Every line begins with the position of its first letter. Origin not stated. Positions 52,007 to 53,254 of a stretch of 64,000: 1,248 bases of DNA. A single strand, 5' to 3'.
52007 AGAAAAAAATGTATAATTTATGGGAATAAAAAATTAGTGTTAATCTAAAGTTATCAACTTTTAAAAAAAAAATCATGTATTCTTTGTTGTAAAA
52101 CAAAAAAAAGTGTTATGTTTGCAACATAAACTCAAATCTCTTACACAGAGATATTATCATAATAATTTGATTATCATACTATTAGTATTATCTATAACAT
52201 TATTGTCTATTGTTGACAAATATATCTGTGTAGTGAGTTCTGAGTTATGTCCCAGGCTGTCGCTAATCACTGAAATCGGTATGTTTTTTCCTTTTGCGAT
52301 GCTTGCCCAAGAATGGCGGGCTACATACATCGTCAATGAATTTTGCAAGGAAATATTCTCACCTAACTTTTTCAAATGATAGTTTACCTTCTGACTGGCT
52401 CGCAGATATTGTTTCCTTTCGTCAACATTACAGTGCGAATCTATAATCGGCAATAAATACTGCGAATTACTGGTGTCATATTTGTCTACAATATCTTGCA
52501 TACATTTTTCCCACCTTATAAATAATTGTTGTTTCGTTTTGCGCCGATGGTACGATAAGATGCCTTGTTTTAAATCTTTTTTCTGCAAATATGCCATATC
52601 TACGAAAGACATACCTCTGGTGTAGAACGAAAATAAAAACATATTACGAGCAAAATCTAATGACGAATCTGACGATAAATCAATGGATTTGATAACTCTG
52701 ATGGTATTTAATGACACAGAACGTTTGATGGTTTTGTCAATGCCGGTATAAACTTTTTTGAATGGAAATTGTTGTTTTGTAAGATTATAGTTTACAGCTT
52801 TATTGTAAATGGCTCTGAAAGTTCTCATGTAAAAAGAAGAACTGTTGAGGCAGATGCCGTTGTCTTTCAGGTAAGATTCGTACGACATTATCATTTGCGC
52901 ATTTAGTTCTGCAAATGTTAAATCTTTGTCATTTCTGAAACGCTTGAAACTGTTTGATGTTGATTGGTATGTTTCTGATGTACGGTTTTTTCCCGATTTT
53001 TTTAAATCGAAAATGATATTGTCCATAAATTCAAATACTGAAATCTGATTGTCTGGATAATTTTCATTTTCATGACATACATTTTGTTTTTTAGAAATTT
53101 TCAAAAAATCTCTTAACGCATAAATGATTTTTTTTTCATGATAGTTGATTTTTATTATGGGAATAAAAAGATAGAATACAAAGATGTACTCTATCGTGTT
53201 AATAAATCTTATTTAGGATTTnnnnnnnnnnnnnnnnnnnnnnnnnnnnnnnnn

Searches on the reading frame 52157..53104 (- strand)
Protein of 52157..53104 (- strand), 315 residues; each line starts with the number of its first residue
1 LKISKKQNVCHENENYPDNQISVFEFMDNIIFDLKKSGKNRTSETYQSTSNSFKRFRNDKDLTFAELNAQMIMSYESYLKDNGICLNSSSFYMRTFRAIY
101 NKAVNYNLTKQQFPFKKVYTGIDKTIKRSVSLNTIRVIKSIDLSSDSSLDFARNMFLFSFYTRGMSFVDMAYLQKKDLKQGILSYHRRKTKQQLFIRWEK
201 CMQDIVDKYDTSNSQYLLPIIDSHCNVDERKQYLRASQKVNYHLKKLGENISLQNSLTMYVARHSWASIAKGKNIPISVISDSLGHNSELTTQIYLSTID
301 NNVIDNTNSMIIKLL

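Call 4: search_protein_families(library=pfam, proteins=[window:52157-53104:-], max_evalue=0.01)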
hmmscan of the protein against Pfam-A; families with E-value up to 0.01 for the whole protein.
window:52157-53104:- (315 aa): 2 families
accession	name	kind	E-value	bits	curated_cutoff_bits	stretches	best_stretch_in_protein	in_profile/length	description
PF13102.12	Phage_int_SAM_5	-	3.1e-20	72.8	22.3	1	22-114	1-94/98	Phage integrase SAM-like domain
PF00589.27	Phage_integrase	-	6.5e-07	29.7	27.1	1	179-297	52-167/172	Phage integrase family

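Call 10: find_homologous_proteins(query=window:52157-53104:-)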
Query window:52157-53104:- (315 aa): 8000 proteins with E <= 0.001 among 8000 candidates; the best 120 are listed.
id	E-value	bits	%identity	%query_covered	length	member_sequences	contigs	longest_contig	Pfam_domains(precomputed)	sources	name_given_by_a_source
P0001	1.0e-201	687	100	100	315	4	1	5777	PF13102.13,PF00589.28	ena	-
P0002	3.0e-197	672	100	97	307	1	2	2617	PF13102.13,PF00589.28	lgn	-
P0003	1.3e-196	670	99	97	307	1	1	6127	PF13102.13,PF00589.28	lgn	-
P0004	1.4e-183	627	100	92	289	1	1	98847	PF13102.13,PF00589.28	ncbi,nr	ncbi:MAG: site-specific integrase [Bacteroidales bacterium]|nr:site-specific integrase [Bacteroidale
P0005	4.6e-183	626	100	92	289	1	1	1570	PF13102.13,PF00589.28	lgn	-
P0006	5.5e-170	583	92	92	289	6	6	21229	PF13102.13,PF00589.28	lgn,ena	-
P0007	2.2e-148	512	76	99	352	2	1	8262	PF13102.13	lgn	-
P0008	4.7e-142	491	92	78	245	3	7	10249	PF13102.13,PF00589.28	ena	-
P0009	5.5e-135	468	-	-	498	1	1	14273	PF13102.13,PF00589.28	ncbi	-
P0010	1.9e-120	420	63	98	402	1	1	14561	PF13495.13,PF13102.13,PF00589.28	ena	-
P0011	6.3e-118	412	61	95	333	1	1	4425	PF13102.13,PF00589.28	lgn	-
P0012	7.1e-118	412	62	95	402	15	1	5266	PF13102.13,PF00589.28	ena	-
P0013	1.1e-117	411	62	93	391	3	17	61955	PF13102.13,PF00589.28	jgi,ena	-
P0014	1.3e-117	411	62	93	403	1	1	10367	PF13102.13,PF00589.28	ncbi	-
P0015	7.6e-117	408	63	92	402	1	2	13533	PF13102.13,PF00589.28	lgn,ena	-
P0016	1.5e-116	407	62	93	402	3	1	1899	PF13102.13,PF00589.28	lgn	-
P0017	2.0e-116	407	60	97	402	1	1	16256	PF13102.13,PF00589.28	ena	-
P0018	2.3e-116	407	60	97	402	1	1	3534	PF13102.13,PF00589.28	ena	-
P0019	2.4e-116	407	60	97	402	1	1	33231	PF13102.13,PF00589.28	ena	-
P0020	3.1e-116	406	61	93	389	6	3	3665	PF13102.13,PF00589.28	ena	-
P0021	3.6e-116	406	60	97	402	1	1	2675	PF13102.13,PF00589.28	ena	-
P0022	3.6e-116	406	61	95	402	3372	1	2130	PF13102.13,PF00589.28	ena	-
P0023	4.0e-116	406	61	94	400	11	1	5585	PF13102.13,PF00589.28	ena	-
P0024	4.1e-116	406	62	93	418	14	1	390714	PF13102.13,PF00589.28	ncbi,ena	-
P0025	4.3e-116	406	61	95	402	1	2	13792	PF13102.13,PF00589.28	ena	-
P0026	4.4e-116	406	61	93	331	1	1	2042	PF13102.13,PF00589.28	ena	-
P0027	4.6e-116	406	60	97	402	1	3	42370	PF13102.13,PF00589.28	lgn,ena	-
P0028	4.8e-116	406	62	96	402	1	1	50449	PF13102.13,PF00589.28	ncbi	-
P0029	5.7e-116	406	65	94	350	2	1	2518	PF13102.13,PF00589.28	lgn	-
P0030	6.0e-116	405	62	94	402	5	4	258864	PF13102.13,PF00589.28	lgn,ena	-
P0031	6.3e-116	405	62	94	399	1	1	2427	PF13102.13,PF00589.28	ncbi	-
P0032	6.7e-116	405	61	96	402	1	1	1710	PF13102.13,PF00589.28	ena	-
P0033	7.2e-116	405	61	96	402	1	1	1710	PF13102.13,PF00589.28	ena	-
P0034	7.2e-116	405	60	97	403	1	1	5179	PF13102.13,PF00589.28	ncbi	-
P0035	7.6e-116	405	60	97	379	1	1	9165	PF13102.13,PF00589.28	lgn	-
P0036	8.9e-116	405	61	94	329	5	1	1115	PF13102.13,PF00589.28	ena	-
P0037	8.9e-116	405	61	96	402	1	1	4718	PF13102.13,PF00589.28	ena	-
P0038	9.3e-116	405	60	97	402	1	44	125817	PF13102.13,PF00589.28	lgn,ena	-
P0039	9.3e-116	405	60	97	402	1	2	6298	PF13102.13,PF00589.28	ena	-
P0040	9.3e-116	405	60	97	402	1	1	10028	PF13102.13,PF00589.28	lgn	-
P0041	9.3e-116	405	60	97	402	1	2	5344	PF13102.13,PF00589.28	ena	-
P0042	1.0e-115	405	61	95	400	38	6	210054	PF13102.13,PF00589.28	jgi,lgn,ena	jgi:integrase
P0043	1.1e-115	405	60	97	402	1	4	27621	PF13102.13,PF00589.28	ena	-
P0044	1.3e-115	404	61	95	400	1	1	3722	PF13102.13,PF00589.28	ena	-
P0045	1.5e-115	404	64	93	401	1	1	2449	PF13102.13,PF00589.28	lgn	-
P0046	1.6e-115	404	62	93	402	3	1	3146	PF13102.13,PF00589.28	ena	-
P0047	1.6e-115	404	61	95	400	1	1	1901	PF13102.13,PF00589.28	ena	-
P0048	1.6e-115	404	60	97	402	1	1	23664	PF13102.13,PF00589.28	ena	-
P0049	1.6e-115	404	60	97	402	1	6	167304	PF13102.13,PF00589.28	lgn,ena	-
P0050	1.6e-115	404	60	97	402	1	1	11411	PF13102.13,PF00589.28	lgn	-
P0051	1.6e-115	404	62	95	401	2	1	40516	PF13102.13,PF00589.28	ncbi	-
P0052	2.2e-115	404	60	97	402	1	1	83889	PF13102.13,PF00589.28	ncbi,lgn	-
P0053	2.2e-115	404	62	96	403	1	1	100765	PF13495.13,PF13102.13,PF00589.28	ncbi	-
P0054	2.9e-115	403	61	95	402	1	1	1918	PF13102.13,PF00589.28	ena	-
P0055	2.9e-115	403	61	93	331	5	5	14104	PF13102.13,PF00589.28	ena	-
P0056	3.3e-115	403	61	96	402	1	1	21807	PF13102.13,PF00589.28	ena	-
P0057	3.4e-115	403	63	92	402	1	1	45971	PF13102.13,PF00589.28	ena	-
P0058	3.5e-115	403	61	97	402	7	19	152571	PF13102.13,PF00589.28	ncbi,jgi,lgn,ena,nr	ncbi:MAG: site-specific integrase [Bacteroidales bacterium]|nr:site-specific integrase [Bacteroidale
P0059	3.7e-115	403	61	93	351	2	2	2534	PF13102.13,PF00589.28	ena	-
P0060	4.2e-115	403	60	94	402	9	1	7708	PF13102.13,PF00589.28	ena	-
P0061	4.6e-115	403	61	95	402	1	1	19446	PF13102.13,PF00589.28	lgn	-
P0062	4.8e-115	402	60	96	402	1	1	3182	PF13102.13,PF00589.28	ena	-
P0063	4.9e-115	402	60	96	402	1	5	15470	PF13102.13,PF00589.28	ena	-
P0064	5.4e-115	402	64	94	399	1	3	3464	PF13102.13,PF00589.28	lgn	-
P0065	6.0e-115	402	60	97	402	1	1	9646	PF13102.13,PF00589.28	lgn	-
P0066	6.4e-115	402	60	96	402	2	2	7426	PF13102.13,PF00589.28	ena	-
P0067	7.1e-115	402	60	97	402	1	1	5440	PF13102.13,PF00589.28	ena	-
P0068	8.0e-115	402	61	93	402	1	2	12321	PF13102.13,PF00589.28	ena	-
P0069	8.5e-115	402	62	94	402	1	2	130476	PF13102.13,PF00589.28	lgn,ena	-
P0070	9.6e-115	401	60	96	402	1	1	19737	PF13102.13,PF00589.28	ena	-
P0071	1.0e-114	401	61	95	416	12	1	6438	PF13102.13,PF00589.28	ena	-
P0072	1.3e-114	401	60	96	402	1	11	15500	PF13102.13,PF00589.28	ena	-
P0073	1.4e-114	401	60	95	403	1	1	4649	PF13102.13,PF00589.28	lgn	-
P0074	1.4e-114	401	60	96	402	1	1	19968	PF13102.13,PF00589.28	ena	-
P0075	1.4e-114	401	60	93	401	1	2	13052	PF13102.13,PF00589.28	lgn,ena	-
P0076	1.5e-114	401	61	95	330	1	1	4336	PF13495.13,PF13102.13,PF00589.28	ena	-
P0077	1.8e-114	401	59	97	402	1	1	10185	PF13102.13,PF00589.28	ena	-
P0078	1.8e-114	401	62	94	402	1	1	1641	PF13102.13,PF00589.28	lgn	-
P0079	1.9e-114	401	60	93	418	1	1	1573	PF13102.13,PF00589.28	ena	-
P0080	2.0e-114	400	60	95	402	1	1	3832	PF13102.13,PF00589.28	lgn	-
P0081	2.0e-114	400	60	93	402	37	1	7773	PF13102.13,PF00589.28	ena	-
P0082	2.2e-114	400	63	93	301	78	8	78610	PF13102.13,PF00589.28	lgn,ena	-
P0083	2.2e-114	400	62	95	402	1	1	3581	PF13102.13,PF00589.28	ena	-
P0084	2.3e-114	400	61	92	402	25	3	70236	PF13102.13,PF00589.28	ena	-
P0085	2.5e-114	400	60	95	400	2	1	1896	PF13102.13,PF00589.28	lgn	-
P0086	2.8e-114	400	60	96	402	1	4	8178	PF13102.13,PF00589.28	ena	-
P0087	3.1e-114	400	59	97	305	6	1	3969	PF13102.13,PF00589.28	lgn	-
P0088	3.3e-114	400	60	94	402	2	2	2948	PF13102.13,PF00589.28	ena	-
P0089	3.6e-114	400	60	97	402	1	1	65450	PF13102.13,PF00589.28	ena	-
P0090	3.7e-114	400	61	93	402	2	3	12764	PF13102.13,PF00589.28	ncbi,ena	-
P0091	3.7e-114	400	58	95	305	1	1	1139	PF13495.13,PF13102.13,PF00589.28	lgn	-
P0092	3.9e-114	399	60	96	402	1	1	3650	PF13102.13,PF00589.28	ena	-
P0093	3.9e-114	399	60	96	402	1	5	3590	PF13102.13,PF00589.28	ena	-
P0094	4.1e-114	399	57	98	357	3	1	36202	PF13102.13,PF00589.28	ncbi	-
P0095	4.2e-114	399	62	94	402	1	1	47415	PF13102.13,PF00589.28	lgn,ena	-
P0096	4.2e-114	399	60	96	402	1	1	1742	PF13102.13,PF00589.28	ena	-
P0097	4.5e-114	399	61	95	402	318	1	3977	PF13102.13,PF00589.28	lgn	-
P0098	4.9e-114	399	60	94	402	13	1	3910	PF13102.13,PF00589.28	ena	-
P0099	5.1e-114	399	61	95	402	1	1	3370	PF13102.13,PF00589.28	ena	-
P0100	5.1e-114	399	61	95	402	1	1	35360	PF13102.13,PF00589.28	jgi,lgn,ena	-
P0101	5.3e-114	399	62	94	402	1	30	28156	PF13102.13,PF00589.28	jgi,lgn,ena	-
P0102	5.4e-114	399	60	96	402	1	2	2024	PF13102.13,PF00589.28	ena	-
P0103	5.5e-114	399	62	94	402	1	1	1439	PF13102.13,PF00589.28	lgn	-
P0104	5.5e-114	399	62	94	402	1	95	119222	PF13102.13,PF00589.28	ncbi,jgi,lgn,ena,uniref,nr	ncbi:tyrosine-type recombinase/integrase [Bacteroides uniformis]|uniref:tyrosine-type recombinase/in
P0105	5.5e-114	399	62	94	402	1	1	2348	PF13102.13,PF00589.28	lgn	-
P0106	5.5e-114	399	62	94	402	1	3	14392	PF13102.13,PF00589.28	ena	-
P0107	5.7e-114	399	60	96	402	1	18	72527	PF13102.13,PF00589.28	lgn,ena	-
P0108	5.8e-114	399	61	93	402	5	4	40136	PF13102.13,PF00589.28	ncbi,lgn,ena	-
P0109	5.9e-114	399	61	93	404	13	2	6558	PF13102.13,PF00589.28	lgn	-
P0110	6.0e-114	399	62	94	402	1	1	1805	PF13102.13,PF00589.28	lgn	-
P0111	6.4e-114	399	62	94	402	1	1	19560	PF13102.13,PF00589.28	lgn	-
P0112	6.9e-114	399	63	93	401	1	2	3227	PF13102.13,PF00589.28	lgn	-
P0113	6.9e-114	399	62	94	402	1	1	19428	PF13102.13,PF00589.28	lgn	-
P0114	6.9e-114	399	58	95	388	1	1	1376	PF13102.13,PF00589.28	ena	-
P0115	7.0e-114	399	59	95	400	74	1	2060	PF13102.13,PF00589.28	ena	-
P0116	7.1e-114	399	60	96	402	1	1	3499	PF13102.13,PF00589.28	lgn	-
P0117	8.0e-114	398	61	94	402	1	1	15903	PF13102.13,PF00589.28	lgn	-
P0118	8.3e-114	398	59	96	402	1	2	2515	PF13102.13,PF00589.28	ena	-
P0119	1.1e-113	398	61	96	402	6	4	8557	PF13102.13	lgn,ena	-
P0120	1.3e-113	398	61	92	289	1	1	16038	PF13102.13,PF00589.28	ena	-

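Call 12: find_encoding_contigs(protein=P0001, flank=5000, max_places=10)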
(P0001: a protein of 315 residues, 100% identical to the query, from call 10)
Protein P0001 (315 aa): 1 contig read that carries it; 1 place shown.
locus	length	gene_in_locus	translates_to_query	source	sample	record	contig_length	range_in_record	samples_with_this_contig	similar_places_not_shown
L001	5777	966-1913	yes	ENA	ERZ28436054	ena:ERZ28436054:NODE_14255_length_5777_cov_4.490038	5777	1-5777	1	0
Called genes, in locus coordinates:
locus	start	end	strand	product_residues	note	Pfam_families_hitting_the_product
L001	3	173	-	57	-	?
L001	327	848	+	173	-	PF09918:DUF2148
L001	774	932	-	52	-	-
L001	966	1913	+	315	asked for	PF13102:Phage_int_SAM_5, PF00589:Phage_integrase (weak)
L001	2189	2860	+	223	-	-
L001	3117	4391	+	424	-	PF01145:Band_7 (weak), PF13421:Band_7_1, PF14237:GYF_2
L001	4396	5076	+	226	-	-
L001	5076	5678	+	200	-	PF00515:TPR_1 (faint), PF13431:TPR_17 (faint), PF14559:TPR_19 (weak)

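Call 13: find_encoding_contigs(protein=P0003, flank=5000, max_places=10)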
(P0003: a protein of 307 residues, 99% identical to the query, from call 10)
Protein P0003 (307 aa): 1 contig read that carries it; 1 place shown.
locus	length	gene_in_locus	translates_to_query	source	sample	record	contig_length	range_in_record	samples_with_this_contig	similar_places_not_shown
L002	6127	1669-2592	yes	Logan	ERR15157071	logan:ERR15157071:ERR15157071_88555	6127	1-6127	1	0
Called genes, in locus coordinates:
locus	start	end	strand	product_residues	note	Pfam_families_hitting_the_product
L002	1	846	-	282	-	?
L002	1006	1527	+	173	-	PF09918:DUF2148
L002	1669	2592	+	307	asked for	PF13102:Phage_int_SAM_5, PF00589:Phage_integrase (weak)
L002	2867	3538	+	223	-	-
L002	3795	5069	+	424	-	PF01145:Band_7 (weak), PF13421:Band_7_1, PF14237:GYF_2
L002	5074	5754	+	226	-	-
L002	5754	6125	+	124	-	?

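Call 14: find_encoding_contigs(protein=P0006, flank=5000, max_places=10)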
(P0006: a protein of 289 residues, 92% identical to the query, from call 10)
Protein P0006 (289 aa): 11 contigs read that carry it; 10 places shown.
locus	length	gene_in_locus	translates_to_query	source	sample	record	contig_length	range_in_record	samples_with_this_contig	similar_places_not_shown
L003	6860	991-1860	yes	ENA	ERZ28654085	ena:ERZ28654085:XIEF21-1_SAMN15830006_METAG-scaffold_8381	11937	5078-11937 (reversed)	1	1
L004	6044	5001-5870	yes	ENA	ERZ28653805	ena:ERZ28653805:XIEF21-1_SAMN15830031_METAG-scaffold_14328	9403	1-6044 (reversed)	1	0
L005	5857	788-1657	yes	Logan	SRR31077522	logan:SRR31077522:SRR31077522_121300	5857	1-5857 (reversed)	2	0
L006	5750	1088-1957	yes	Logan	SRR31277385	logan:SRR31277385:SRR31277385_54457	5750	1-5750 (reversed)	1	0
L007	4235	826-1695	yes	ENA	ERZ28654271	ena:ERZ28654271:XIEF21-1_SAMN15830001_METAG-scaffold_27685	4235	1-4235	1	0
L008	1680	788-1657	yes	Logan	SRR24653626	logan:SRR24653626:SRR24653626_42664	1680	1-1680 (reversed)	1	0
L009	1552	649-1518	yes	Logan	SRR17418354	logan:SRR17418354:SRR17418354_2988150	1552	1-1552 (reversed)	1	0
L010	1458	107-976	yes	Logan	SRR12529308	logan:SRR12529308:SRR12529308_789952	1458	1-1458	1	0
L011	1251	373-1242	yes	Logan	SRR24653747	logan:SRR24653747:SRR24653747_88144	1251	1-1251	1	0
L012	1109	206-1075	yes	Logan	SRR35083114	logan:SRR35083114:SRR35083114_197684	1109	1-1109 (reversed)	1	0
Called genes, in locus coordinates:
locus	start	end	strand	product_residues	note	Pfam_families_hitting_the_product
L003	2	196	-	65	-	?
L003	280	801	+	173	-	PF09918:DUF2148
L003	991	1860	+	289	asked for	PF13102:Phage_int_SAM_5, PF00589:Phage_integrase (weak)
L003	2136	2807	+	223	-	-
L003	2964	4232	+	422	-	PF01145:Band_7 (faint), PF13421:Band_7_1, PF14237:GYF_2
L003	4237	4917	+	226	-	-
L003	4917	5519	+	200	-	PF00515:TPR_1 (faint), PF13431:TPR_17 (faint)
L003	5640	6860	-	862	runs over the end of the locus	PF09113:N-glycanase_C, PF18962:Por_Secre_tail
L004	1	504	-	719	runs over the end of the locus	PF10459:Peptidase_S46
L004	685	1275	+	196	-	PF13580:SIS_2, PF01380:SIS (weak)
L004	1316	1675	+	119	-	PF05635:23S_rRNA_IVP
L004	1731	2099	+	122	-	PF08378:NERD (weak), PF02021:UPF0102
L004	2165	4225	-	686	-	PF00133:tRNA-synt_1, PF09334:tRNA-synt_1g, PF08264:Anticodon_1 (weak), PF19303:Anticodon_3, PF01588:tRNA_bind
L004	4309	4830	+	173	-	PF09918:DUF2148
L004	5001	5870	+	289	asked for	PF13102:Phage_int_SAM_5, PF00589:Phage_integrase (weak)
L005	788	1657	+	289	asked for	PF13102:Phage_int_SAM_5, PF00589:Phage_integrase (weak)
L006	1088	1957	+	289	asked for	PF13102:Phage_int_SAM_5, PF00589:Phage_integrase (weak)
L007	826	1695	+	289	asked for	PF13102:Phage_int_SAM_5, PF00589:Phage_integrase (weak)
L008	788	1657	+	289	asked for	PF13102:Phage_int_SAM_5, PF00589:Phage_integrase (weak)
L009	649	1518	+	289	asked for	PF13102:Phage_int_SAM_5, PF00589:Phage_integrase (weak)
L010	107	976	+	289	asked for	PF13102:Phage_int_SAM_5, PF00589:Phage_integrase (weak)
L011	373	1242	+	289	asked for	PF13102:Phage_int_SAM_5, PF00589:Phage_integrase (weak)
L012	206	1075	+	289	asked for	PF13102:Phage_int_SAM_5, PF00589:Phage_integrase (weak)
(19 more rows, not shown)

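Call 17: find_encoding_contigs(protein=P0008, flank=3000, max_places=10)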
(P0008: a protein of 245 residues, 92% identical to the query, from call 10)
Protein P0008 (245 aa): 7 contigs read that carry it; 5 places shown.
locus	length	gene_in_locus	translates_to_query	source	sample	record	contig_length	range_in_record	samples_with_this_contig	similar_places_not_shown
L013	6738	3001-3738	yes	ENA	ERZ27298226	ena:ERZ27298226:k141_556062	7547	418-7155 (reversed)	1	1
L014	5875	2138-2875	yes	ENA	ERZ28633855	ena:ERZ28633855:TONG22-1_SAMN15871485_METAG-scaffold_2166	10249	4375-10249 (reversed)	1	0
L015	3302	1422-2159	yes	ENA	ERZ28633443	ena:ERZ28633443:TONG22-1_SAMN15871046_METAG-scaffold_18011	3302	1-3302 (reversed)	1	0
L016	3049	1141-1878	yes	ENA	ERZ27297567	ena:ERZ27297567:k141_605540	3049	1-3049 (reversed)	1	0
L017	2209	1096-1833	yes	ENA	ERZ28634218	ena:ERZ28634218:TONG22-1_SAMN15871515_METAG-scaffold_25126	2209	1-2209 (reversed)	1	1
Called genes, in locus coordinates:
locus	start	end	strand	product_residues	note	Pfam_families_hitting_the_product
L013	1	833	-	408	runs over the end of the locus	?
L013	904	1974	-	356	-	PF02661:Fic, PF12802:MarR_2 (faint), PF09339:HTH_IclR (faint)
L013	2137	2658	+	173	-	PF09918:DUF2148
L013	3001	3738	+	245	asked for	PF13102:Phage_int_SAM_5 (weak), PF00589:Phage_integrase (weak)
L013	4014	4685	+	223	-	-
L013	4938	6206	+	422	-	PF01145:Band_7 (weak), PF13421:Band_7_1, PF14237:GYF_2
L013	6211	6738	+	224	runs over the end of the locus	-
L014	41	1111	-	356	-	PF02661:Fic, PF12802:MarR_2 (faint), PF09339:HTH_IclR (faint)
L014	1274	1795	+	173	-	PF09918:DUF2148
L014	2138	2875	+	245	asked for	PF13102:Phage_int_SAM_5 (weak), PF00589:Phage_integrase (weak)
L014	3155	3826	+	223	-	-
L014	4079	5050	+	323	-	-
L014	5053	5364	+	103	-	PF14237:GYF_2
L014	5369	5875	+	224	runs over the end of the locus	-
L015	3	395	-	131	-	?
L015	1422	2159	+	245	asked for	PF13102:Phage_int_SAM_5 (weak), PF00589:Phage_integrase (weak)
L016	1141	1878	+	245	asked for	PF13102:Phage_int_SAM_5 (weak), PF00589:Phage_integrase (weak)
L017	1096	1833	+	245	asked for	PF13102:Phage_int_SAM_5 (weak), PF00589:Phage_integrase (weak)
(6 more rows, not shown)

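Call 19: find_encoding_contigs(protein=P0007, flank=5000, max_places=10)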
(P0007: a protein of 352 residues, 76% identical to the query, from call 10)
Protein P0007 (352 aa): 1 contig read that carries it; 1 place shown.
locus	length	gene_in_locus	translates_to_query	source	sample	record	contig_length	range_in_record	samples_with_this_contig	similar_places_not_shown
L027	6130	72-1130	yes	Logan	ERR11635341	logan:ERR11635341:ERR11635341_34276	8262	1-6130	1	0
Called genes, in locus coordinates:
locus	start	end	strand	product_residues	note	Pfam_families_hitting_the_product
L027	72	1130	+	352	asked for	PF13102:Phage_int_SAM_5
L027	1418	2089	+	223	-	-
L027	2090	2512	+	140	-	PF01809:YidD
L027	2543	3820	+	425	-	PF01145:Band_7 (weak), PF13421:Band_7_1, PF14237:GYF_2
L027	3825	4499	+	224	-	-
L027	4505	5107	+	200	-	PF00515:TPR_1 (faint), PF13431:TPR_17 (faint), PF13432:TPR_16 (faint), PF14559:TPR_19 (faint)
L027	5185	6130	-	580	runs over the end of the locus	PF03577:Peptidase_C69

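Call 22: search_protein_families(library=padloc, proteins=[window:52157-53104:-], max_evalue=0.01)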
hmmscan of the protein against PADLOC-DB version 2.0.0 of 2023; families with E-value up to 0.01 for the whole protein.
window:52157-53104:- (315 aa): 0 families

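Call 23: search_protein_families(library=ncbifam, proteins=[window:52157-53104:-], max_evalue=0.01)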
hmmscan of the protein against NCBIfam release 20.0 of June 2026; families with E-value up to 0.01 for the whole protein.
window:52157-53104:- (315 aa): 5 families
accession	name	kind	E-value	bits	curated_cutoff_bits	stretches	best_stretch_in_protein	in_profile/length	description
TIGR02224.1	recomb_XerC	equivalog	5.5e-13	48.9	335.15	1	36-297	11-276/295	tyrosine recombinase XerC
NF001399.0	PRK00283.1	subfamily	9.6e-13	48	279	1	23-298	9-283/300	tyrosine recombinase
TIGR02225.1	recomb_XerD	equivalog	7.3e-12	45.2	329.6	1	35-304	10-279/290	site-specific tyrosine recombinase XerD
NF040815.2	recomb_XerA_Arch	equivalog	1.8e-11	44.1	220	1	40-302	14-258/263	site-specific tyrosine recombinase/integron integrase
TIGR02249.1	integrase_gron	subfamily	0.00073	19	265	1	236-300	238-302/315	integron integrase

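Call 43: search_solved_structures(query=window:52157-53104:-, max_evalue=0.001, show_alignments=2)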
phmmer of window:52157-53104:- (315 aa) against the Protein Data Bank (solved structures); distinct sequences matched with E-value up to 0.001: 1.
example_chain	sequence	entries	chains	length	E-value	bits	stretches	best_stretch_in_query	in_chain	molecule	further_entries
5hxy_A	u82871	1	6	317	0.00041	23.7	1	174-300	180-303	Tyrosine recombinase XerA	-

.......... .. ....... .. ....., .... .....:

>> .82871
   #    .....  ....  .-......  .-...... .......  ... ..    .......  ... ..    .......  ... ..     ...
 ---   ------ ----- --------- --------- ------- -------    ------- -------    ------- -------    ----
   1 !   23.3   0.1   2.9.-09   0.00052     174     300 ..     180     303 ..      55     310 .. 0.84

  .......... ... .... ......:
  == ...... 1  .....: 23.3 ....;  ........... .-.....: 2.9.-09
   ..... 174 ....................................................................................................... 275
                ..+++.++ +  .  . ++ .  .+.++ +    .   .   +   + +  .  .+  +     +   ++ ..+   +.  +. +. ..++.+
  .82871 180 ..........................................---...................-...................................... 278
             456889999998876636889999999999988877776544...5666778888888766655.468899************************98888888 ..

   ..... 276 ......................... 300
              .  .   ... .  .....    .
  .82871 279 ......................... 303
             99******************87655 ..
